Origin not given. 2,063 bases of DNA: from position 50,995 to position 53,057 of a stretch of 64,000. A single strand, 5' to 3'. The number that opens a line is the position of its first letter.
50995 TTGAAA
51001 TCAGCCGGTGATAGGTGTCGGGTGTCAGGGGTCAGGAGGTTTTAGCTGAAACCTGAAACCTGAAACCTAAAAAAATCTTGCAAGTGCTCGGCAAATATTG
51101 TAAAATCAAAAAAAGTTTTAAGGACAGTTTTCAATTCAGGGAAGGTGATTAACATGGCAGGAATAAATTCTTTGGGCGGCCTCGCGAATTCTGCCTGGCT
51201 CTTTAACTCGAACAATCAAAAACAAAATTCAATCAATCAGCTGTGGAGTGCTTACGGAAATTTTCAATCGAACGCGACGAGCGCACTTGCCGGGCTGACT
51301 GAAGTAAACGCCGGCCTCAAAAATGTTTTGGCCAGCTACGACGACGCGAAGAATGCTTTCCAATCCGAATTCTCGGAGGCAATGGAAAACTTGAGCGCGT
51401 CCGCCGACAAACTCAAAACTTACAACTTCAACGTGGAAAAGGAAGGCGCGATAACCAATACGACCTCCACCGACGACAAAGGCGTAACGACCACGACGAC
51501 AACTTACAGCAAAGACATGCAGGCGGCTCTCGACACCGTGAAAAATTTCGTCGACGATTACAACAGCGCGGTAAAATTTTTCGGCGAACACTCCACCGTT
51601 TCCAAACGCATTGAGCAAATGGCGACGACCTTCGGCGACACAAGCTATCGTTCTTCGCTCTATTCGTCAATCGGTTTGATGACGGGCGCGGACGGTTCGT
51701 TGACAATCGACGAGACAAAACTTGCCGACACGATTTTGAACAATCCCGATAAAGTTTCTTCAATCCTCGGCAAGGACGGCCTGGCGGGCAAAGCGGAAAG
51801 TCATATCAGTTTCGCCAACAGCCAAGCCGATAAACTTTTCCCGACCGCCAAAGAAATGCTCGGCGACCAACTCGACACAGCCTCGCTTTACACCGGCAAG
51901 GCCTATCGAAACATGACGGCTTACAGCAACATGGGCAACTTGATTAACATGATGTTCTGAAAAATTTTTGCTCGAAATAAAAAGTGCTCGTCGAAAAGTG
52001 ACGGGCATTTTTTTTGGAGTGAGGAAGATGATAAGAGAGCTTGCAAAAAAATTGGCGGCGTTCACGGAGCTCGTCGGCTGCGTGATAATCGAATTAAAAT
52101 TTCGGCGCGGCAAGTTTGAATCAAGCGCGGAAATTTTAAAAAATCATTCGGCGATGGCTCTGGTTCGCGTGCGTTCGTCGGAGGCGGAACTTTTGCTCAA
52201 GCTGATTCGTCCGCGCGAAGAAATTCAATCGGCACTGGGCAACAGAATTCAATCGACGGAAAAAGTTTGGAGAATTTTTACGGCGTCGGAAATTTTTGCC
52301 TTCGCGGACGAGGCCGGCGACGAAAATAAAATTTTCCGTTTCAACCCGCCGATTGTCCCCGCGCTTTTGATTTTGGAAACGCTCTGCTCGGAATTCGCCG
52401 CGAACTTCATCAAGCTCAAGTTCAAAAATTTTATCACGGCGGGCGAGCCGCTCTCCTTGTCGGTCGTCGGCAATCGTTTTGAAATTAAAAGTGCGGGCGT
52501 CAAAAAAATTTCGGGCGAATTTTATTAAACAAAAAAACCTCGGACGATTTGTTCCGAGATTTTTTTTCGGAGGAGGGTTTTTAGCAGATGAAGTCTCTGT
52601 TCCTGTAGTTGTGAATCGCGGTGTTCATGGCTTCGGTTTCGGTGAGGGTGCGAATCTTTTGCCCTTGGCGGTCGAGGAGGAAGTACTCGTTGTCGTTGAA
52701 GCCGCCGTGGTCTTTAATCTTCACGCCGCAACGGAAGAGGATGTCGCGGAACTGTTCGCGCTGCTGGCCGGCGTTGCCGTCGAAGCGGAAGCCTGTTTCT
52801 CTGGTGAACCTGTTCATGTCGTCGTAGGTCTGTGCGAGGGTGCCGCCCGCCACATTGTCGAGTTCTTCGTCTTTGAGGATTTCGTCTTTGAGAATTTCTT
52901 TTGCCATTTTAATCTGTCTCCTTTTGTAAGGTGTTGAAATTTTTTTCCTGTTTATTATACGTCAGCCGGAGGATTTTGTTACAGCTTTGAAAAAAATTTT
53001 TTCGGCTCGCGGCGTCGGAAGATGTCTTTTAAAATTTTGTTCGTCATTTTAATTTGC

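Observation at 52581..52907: Orphan double-glycine-leader polypeptide with a large hydrophilic cargo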

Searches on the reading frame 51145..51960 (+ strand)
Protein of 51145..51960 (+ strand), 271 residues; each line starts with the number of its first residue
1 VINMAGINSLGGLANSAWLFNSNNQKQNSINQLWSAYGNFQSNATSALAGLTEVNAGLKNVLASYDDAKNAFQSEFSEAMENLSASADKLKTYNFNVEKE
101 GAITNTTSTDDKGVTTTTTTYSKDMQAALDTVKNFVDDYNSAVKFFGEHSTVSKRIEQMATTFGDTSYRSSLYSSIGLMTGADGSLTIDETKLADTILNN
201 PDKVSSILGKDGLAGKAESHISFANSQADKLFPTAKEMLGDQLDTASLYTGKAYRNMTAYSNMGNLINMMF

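Call 46: search_protein_families(library=pfam, proteins=[window:51145-51960:+], max_evalue=0.01)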
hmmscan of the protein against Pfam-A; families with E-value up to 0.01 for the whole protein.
window:51145-51960:+ (271 aa): 1 family
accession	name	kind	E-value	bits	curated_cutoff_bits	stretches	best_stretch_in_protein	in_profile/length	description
PF07195.17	FliD_C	-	1.6e-11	44.6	25.4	2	150-247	97-203/236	Flagellar hook-associated protein 2 C-terminus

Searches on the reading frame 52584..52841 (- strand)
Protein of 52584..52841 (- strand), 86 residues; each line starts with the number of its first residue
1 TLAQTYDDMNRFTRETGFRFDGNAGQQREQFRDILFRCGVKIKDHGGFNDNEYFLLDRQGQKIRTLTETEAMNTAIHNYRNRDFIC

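Call 33: search_protein_representatives(protein=window:52584-52841:-)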
Query: 86 residues. Proteins with E-value up to 0.001 (for the whole library): 7; up to 1e-10: 2; up to 1e-30: 0. The best 7 are listed.
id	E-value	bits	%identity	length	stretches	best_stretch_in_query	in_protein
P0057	4.6e-28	113.3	64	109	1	1-86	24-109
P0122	5.9e-13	65.2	64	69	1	36-85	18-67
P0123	9.5e-10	54.9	38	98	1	1-80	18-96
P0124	2.5e-06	44.0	40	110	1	7-72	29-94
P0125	4.3e-05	40.1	37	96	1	3-73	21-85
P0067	7.2e-05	39.4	64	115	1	1-36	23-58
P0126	4.2e-04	36.9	45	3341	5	41-78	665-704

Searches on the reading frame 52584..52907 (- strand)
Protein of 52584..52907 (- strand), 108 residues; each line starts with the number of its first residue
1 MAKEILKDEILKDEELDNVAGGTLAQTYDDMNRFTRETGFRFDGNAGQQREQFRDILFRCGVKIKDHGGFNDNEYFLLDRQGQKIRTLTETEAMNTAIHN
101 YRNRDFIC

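Call 4: search_protein_families(library=pfam, proteins=[window:52584-52907:-], max_evalue=10)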
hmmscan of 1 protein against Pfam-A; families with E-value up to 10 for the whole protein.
window:52584-52907:- (108 aa): 0 families

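Call 5: search_protein_families(library=ncbifam, proteins=[window:52584-52907:-], max_evalue=10)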
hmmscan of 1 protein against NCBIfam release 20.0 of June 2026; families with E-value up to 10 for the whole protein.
window:52584-52907:- (108 aa): 3 families
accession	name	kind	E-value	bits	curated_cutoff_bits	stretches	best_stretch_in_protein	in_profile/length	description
NF038167.1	cyan_ocin_like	subfamily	0.0097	16.1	32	1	11-46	11-45/72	CTB family bacteriocin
TIGR03798.1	leader_Nif11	subfamily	0.024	14.9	32.3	1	8-22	54-68/68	Nif11-like leader peptide family RiPP precursor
NF046113.1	BLP_Lacticasei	subfamily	0.037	14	40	1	3-26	3-27/46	bacteriocin-like peptide, LSEI_2386 family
